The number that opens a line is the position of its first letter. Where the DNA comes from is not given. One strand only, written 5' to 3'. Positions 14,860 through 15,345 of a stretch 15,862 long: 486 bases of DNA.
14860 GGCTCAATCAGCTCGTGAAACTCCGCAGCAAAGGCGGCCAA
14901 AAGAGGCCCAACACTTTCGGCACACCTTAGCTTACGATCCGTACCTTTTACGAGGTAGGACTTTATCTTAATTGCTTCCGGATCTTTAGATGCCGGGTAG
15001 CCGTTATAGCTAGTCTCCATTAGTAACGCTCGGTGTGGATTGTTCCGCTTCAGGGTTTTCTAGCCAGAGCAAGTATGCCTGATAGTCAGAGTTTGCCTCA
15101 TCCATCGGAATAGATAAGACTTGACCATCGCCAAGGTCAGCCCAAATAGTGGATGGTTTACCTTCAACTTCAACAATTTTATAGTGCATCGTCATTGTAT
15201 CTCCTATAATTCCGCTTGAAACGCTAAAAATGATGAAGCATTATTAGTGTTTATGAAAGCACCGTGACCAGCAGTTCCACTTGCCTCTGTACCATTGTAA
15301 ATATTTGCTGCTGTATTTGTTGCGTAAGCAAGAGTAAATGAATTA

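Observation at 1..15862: Minimal one-strand tailed-phage genome with no recognisable replication, recombination-control, lysogeny or small-terminase genes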

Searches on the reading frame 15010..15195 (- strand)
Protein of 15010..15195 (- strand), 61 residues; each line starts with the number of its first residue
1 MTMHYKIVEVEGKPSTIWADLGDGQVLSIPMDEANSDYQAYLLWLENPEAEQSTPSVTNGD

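Call 40: search_protein_families(library=pfam, max_evalue=1, proteins=[window:15010-15195:-])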
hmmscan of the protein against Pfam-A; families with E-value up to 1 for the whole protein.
window:15010-15195:- (61 aa): 2 families
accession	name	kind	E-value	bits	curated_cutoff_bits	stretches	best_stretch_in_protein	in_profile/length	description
PF10387.14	DUF2442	-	0.096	13.4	23.9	1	7-33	1-28/72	Protein of unknown function (DUF2442)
PF22778.2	VCPO_2nd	-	0.14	12.6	27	1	12-35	39-62/177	VCPO second helical-bundle domain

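Call 41: search_protein_families(library=phrogs, max_evalue=1, proteins=[window:15010-15195:-])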
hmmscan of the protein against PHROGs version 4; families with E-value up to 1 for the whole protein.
window:15010-15195:- (61 aa): 1 family
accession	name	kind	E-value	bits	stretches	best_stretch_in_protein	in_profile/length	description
phrog_20370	-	unknown function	0.00078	20.4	1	26-50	19-43/148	-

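Call 58: search_protein_families(library=ncbifam, max_evalue=1, proteins=[window:15010-15195:-])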
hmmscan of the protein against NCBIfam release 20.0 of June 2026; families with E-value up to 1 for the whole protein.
window:15010-15195:- (61 aa): 0 families
